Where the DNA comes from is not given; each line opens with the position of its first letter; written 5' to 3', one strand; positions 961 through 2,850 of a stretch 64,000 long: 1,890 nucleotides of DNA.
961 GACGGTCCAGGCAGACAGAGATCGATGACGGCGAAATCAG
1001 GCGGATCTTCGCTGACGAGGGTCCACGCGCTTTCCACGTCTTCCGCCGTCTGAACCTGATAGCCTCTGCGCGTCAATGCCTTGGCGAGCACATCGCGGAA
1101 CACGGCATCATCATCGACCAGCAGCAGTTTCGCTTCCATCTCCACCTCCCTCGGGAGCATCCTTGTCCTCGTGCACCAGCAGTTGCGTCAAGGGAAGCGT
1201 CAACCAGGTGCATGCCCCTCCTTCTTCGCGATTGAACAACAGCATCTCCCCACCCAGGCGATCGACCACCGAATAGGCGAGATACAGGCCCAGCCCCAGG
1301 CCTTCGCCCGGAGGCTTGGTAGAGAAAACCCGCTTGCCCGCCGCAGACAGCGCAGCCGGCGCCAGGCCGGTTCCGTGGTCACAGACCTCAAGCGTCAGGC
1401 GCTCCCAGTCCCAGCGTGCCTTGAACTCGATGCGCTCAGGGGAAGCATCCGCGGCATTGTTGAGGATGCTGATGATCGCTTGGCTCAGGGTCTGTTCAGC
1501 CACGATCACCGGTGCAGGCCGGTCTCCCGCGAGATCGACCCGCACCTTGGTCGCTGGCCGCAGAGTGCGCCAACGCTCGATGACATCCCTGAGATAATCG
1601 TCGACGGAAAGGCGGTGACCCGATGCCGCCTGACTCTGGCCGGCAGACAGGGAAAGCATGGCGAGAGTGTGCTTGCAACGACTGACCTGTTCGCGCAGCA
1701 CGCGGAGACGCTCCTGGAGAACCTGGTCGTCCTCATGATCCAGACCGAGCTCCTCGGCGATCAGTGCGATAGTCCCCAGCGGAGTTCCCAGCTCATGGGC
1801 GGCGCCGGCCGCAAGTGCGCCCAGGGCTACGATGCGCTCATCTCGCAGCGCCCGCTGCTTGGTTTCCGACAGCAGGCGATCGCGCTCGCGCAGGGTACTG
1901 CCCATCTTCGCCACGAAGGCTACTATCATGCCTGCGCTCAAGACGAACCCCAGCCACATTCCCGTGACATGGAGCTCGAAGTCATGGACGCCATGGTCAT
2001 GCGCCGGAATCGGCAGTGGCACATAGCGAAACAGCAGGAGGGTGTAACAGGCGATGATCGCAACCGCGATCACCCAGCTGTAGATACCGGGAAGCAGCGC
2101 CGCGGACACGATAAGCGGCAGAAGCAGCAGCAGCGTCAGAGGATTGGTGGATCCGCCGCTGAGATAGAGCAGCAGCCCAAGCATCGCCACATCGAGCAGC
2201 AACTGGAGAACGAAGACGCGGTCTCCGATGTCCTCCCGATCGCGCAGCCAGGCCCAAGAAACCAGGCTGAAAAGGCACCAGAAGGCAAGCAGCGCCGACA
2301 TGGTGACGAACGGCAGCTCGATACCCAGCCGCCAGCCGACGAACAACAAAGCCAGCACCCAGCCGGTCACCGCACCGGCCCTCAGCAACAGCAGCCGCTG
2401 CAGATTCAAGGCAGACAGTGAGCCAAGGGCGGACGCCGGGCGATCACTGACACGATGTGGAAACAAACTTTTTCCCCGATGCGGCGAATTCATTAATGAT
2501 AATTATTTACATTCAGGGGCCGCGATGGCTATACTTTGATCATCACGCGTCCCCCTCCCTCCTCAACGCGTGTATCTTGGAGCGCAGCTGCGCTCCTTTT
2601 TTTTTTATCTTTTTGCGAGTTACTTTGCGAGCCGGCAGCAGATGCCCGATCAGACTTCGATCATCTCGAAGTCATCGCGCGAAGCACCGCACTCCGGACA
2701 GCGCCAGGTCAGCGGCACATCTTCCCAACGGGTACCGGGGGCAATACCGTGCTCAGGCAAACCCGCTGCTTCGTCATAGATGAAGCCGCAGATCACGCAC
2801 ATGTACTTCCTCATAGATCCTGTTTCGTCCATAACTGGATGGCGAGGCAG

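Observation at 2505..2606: Candidate small RNA with a CU-rich anti-Shine-Dalgarno-like loop between regB and rubredoxin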

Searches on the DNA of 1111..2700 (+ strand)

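Call 4: search_rna_families(source=window, start=2400, end=2700, threshold=evalue, max_evalue=10, show_alignments=5)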
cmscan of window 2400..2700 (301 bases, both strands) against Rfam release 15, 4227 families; matches with E-value up to 10: 5.
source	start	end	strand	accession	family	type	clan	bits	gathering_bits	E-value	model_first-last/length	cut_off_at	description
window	2515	2605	+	RF02274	AniS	Gene;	-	20.8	50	0.21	1-106/106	no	AniS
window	2515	2607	+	RF02538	TarB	Gene; sRNA;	-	18.6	80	0.31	1-79/79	no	Vibrio ToxT activated RNA TarB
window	2647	2678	+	RF00248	mir-148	Gene; miRNA;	-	15.8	53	1.2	22-53/74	no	mir-148/mir-152 microRNA precursor family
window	2511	2567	-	RF01124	sR36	Gene; snRNA; snoRNA; CD-box;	-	10.8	55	2.3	1-55/55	no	Small nucleolar RNA sR36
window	2403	2438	+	RF01125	sR4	Gene; snRNA; snoRNA; CD-box;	-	10.5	50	6.2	23-56/56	no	Small nucleolar RNA sR4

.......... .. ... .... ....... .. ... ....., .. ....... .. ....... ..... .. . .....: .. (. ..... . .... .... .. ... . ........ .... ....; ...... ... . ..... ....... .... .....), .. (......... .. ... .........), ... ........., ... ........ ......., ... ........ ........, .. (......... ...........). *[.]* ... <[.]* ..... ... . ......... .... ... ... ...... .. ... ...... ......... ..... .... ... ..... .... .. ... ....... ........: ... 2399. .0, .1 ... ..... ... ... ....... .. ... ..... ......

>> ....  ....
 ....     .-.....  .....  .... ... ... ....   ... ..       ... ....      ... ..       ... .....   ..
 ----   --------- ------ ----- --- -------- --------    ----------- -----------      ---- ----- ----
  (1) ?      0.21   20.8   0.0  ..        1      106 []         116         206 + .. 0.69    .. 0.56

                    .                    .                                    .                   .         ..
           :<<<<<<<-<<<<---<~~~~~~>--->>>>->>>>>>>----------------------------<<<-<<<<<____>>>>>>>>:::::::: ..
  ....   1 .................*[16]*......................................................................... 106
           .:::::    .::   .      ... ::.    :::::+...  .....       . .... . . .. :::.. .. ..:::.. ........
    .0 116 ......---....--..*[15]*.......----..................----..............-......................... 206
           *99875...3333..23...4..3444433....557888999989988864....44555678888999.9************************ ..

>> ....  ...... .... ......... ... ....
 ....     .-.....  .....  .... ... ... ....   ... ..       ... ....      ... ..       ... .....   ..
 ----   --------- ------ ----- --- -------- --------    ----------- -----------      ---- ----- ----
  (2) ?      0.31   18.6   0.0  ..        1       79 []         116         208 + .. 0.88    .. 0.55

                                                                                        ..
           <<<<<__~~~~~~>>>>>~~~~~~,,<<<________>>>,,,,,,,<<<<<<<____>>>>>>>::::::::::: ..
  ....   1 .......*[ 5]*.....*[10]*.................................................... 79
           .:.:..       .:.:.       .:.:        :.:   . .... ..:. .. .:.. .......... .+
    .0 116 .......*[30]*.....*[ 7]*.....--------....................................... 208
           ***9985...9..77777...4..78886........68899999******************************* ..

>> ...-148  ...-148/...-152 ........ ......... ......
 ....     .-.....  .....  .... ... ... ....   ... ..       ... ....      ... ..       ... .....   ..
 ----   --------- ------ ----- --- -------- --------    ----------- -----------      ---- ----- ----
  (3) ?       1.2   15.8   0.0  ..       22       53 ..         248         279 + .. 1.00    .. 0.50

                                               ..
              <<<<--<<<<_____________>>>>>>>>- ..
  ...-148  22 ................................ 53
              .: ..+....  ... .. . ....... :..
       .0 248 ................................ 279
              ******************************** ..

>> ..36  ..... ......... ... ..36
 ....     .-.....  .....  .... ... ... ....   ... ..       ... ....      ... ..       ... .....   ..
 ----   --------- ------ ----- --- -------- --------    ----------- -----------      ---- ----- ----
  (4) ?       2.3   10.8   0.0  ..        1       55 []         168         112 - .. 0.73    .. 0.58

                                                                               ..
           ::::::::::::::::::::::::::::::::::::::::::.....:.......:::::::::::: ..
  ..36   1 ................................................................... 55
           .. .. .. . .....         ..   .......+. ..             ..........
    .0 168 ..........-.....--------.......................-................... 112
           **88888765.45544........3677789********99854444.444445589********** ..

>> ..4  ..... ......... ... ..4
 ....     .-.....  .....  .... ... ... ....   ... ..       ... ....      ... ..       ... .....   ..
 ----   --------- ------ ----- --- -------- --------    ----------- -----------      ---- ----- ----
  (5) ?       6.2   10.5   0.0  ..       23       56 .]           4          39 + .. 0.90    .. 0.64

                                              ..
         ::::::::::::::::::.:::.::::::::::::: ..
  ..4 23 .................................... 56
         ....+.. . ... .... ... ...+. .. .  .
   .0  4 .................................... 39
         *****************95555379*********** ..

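Call 33: build_rna_model(alignment_id=A3)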
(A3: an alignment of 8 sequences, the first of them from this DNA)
Model R1 built from alignment A3 (8 sequences, 72 columns); structure: RNAalifold consensus.
model positions 62; base pairs 11; branch points 1; effective number of sequences 3.36; information 0.902 bits per position. Calibrated on 0.2 Mb of random sequence (short: E-values are rough).
structure used (alignment columns):
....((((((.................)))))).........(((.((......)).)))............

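Call 35: search_with_rna_model(model_id=R1, sources=[window, L007, L008, L009, L010, L011, L012, L013, L014, L015, L016, L017, L018, L019, L020, L021, L022, L023, L024, L025, L026, L027, L028, L029, L030, L031, L032, L033, L034, L035, L036, L037, L038, L039, L040, L041, L042, L043, L044, L045, L046, L047, L048, L049, L050, L051, L052, L053, L054, L055, L056, L057, L058, L059, L060, L061, L062, L063, L064, L065, L066, L067, L068, L069, L070, L071, L072, L073, L074, L075, L076, L077, L078, L079, L080, L081, L082, L083, L084, L085, L086, L087, L088, L089, L090, L092, L093, L094, L096, L098, L100], max_evalue=10, make_alignment=true, show_alignments=0)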
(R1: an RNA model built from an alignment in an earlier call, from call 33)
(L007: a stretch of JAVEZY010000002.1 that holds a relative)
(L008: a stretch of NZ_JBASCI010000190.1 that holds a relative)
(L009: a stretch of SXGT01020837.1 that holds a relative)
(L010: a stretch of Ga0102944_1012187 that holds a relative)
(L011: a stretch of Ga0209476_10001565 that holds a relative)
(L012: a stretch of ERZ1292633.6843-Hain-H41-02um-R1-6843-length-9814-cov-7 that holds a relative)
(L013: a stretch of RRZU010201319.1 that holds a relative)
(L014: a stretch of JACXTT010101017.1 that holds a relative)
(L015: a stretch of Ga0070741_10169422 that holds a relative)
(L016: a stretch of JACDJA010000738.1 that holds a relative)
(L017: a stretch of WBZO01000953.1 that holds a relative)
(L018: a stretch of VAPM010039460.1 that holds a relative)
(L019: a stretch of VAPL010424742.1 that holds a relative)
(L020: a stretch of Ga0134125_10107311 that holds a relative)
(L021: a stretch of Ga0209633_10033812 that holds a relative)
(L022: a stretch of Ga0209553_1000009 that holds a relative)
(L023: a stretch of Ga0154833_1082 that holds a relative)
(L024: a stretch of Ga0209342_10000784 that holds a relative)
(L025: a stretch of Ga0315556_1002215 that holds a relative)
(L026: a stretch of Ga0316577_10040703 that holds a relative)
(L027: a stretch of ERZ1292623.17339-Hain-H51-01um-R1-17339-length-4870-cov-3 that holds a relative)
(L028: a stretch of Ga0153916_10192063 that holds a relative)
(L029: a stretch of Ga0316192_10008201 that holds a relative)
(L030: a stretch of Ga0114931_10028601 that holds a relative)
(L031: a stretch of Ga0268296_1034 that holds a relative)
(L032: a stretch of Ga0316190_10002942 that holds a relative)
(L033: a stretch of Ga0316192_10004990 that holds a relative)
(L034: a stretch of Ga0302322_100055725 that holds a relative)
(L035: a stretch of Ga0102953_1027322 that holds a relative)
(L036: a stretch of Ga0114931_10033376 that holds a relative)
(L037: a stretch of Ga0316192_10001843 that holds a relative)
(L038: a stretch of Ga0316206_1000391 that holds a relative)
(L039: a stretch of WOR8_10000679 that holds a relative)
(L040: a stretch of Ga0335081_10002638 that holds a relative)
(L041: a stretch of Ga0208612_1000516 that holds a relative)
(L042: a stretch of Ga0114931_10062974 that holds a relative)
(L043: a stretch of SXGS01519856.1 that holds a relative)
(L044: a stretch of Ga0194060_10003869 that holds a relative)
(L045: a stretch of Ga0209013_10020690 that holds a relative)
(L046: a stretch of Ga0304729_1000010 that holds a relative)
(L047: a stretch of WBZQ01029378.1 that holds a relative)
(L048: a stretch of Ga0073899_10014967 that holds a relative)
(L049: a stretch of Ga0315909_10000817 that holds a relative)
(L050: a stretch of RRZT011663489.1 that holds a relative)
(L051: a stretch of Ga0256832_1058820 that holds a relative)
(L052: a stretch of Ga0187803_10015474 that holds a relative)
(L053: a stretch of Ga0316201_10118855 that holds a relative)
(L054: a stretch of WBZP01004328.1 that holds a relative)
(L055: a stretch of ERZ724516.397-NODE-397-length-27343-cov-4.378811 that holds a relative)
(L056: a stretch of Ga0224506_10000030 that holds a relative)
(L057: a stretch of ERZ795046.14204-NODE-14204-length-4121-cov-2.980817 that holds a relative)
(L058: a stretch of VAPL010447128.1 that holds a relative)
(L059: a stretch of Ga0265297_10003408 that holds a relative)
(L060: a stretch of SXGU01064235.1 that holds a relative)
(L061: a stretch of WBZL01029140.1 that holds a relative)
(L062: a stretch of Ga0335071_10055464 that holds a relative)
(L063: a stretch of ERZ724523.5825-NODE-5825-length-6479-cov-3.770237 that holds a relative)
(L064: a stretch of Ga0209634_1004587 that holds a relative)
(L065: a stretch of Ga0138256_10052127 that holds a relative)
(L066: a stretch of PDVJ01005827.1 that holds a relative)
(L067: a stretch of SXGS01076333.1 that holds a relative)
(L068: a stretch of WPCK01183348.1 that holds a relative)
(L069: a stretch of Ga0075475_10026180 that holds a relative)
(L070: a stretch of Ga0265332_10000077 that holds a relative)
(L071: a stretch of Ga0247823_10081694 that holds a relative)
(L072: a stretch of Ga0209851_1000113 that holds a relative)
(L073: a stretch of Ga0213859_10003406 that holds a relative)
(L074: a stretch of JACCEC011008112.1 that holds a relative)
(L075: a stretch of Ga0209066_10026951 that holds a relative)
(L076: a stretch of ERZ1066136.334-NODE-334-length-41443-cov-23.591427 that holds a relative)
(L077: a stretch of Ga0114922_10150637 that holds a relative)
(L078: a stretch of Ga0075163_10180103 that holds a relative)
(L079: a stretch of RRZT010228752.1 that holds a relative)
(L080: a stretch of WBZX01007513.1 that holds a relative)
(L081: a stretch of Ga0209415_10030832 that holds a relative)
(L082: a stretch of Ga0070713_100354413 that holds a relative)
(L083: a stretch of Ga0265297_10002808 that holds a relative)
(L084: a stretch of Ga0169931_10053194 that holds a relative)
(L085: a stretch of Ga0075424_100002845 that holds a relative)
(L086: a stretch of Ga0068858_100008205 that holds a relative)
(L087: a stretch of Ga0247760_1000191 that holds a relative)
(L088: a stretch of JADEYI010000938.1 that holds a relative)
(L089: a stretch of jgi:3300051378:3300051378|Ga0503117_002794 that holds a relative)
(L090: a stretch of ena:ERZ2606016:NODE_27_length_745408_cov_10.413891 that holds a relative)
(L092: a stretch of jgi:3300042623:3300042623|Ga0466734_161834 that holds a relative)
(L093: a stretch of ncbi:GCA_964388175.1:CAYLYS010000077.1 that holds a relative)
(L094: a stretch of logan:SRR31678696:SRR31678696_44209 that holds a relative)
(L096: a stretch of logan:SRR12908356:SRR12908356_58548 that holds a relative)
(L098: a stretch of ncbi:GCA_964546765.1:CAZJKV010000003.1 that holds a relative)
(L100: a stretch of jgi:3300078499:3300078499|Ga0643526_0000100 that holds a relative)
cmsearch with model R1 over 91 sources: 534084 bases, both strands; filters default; matches with E-value up to 10: 19.
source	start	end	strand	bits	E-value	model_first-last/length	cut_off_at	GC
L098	2245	2306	-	82.1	1.5e-24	1-62/62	no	0.6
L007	3893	3953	-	80.9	3.7e-24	1-62/62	no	0.62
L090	2862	2925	-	77.5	5.3e-23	1-62/62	no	0.58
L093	2675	2734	-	77.2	6.7e-23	1-62/62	no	0.58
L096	2365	2424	-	77.2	6.7e-23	1-62/62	no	0.58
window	2542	2604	+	74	8.1e-22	1-62/62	no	0.57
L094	2330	2389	-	73.4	1.4e-21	1-62/62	no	0.6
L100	2238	2301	-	71.7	5e-21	1-62/62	no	0.59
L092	2846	2911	-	71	9.1e-21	1-62/62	no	0.59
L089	1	23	-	23.1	0.00022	1-23/62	3'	0.7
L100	596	648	+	15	0.13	1-62/62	no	0.66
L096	2394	2452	+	11.4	2.1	1-62/62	no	0.53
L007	4628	4684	-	11.1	2.6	1-62/62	no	0.72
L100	2867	2929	+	10.8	3.5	1-62/62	no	0.52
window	16296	16320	+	10.8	3.6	5-29/62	no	0.8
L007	8004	8084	+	10.5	4.2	1-62/62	no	0.67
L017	2177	2283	+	10.3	5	1-62/62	no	0.46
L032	2075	2137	-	10.2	5.7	1-62/62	no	0.57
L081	376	422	-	9.5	9.9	3-55/62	no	0.79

Alignment A4: 19 matches aligned to the model, 176 columns, each read 5' to 3' on its own strand. Consensus structure (alignment columns), stored with it:
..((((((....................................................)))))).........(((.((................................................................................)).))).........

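Call 40: search_rna_families(sources=[L007, L090, L092, L093, L094, L096, L098, L100], threshold=gathering)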
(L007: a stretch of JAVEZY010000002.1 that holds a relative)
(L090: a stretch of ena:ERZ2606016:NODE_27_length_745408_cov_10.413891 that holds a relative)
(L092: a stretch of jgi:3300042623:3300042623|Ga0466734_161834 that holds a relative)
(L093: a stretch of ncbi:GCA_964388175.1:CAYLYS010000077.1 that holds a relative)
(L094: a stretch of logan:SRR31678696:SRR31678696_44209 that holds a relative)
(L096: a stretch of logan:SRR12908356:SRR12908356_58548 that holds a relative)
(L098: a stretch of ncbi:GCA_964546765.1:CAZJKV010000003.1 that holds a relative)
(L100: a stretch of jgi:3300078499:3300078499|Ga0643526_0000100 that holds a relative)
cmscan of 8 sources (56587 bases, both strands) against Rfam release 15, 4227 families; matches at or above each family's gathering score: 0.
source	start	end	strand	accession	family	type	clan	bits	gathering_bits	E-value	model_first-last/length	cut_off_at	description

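Call 41: search_rna_families(source=L098, start=2200, end=2420, threshold=evalue, max_evalue=5, show_alignments=2)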
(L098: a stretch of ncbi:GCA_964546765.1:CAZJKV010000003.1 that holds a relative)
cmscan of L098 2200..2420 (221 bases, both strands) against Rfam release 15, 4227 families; matches with E-value up to 5: 6.
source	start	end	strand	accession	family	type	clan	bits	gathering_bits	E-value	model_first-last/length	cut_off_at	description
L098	2246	2306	-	RF02231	sX12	Gene; sRNA;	-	20.9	106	0.093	1-78/78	no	Xanthomonas sRNA sX12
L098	2307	2352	+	RF00745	mir-499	Gene; miRNA;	-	18.6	60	0.13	1-80/80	no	mir-499 microRNA precursor family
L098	2246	2288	-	RF01403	STnc290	Gene; sRNA;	-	15.4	60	2.7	1-65/65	no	STnc290 Hfq binding RNA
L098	2250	2273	+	RF03178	mir-4515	Gene; miRNA;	-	15.4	99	4.5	1-81/81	no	mir-4515 microRNA precursor family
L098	2246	2342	+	RF02144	rsmX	Gene;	CL00106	15.1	56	0.87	1-114/114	no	rsmX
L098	2241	2285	-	RF00371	sroE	Gene; sRNA;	-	12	51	4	1-92/92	no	sroE RNA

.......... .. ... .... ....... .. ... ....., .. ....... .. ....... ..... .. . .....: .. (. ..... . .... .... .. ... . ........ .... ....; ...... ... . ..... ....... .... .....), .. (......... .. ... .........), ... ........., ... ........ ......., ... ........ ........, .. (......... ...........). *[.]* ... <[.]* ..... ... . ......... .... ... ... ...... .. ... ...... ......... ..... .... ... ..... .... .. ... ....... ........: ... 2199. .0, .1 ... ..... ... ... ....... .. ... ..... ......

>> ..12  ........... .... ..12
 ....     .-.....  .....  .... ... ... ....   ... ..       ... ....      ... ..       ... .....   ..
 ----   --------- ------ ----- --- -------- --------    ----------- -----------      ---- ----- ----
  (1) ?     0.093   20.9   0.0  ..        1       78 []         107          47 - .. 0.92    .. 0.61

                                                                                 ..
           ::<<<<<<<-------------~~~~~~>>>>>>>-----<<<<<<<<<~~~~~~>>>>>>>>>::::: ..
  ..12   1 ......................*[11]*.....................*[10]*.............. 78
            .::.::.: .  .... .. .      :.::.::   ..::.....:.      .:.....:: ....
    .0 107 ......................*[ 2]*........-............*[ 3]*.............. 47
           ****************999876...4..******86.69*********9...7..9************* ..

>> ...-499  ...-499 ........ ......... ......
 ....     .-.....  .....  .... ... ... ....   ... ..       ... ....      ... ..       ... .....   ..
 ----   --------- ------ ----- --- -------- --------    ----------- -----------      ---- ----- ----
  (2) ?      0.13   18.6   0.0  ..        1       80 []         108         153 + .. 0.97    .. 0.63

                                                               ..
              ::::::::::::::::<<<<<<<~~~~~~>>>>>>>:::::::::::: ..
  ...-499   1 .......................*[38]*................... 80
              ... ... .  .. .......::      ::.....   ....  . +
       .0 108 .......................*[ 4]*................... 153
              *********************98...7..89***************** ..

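Call 51: search_with_rna_model(model_id=R1, sources=[window, L007, L090, L092, L093, L094, L096, L098, L100], max_evalue=1e-10, make_alignment=true, show_alignments=0)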
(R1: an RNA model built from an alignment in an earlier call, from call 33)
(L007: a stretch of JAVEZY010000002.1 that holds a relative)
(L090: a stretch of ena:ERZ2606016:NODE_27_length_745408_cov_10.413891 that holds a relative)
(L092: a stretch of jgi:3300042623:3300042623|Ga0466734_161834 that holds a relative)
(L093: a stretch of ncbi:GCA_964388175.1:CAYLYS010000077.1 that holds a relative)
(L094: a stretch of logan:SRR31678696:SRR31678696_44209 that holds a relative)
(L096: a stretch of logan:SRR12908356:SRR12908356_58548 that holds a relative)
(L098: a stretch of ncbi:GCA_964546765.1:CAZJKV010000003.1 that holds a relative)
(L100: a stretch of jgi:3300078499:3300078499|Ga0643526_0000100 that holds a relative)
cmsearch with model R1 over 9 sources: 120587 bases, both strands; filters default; matches with E-value up to 1e-10: 9.
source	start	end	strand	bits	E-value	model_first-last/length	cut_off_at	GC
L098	2245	2306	-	82.1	3.3e-25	1-62/62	no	0.6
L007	3893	3953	-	80.9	8.4e-25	1-62/62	no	0.62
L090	2862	2925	-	77.5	1.2e-23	1-62/62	no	0.58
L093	2675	2734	-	77.2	1.5e-23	1-62/62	no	0.58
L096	2365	2424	-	77.2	1.5e-23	1-62/62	no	0.58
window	2542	2604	+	74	1.8e-22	1-62/62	no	0.57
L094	2330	2389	-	73.4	3.1e-22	1-62/62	no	0.6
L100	2238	2301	-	71.7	1.1e-21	1-62/62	no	0.59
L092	2846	2911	-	71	2e-21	1-62/62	no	0.59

Alignment A5: 9 matches aligned to the model, 69 columns, each read 5' to 3' on its own strand. Consensus structure (alignment columns), stored with it:
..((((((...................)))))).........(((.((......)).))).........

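Call 60: search_with_rna_model(model_id=R1, sources=[L102, L103], max_evalue=1, show_alignments=2)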
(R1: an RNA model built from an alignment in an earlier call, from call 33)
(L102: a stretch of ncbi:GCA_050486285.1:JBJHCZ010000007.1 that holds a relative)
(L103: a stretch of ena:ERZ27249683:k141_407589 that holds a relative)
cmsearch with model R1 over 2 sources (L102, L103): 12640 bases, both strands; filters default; matches with E-value up to 1: 1.
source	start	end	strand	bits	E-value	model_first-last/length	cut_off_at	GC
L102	2238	2304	-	66.5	7.2e-21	1-62/62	no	0.6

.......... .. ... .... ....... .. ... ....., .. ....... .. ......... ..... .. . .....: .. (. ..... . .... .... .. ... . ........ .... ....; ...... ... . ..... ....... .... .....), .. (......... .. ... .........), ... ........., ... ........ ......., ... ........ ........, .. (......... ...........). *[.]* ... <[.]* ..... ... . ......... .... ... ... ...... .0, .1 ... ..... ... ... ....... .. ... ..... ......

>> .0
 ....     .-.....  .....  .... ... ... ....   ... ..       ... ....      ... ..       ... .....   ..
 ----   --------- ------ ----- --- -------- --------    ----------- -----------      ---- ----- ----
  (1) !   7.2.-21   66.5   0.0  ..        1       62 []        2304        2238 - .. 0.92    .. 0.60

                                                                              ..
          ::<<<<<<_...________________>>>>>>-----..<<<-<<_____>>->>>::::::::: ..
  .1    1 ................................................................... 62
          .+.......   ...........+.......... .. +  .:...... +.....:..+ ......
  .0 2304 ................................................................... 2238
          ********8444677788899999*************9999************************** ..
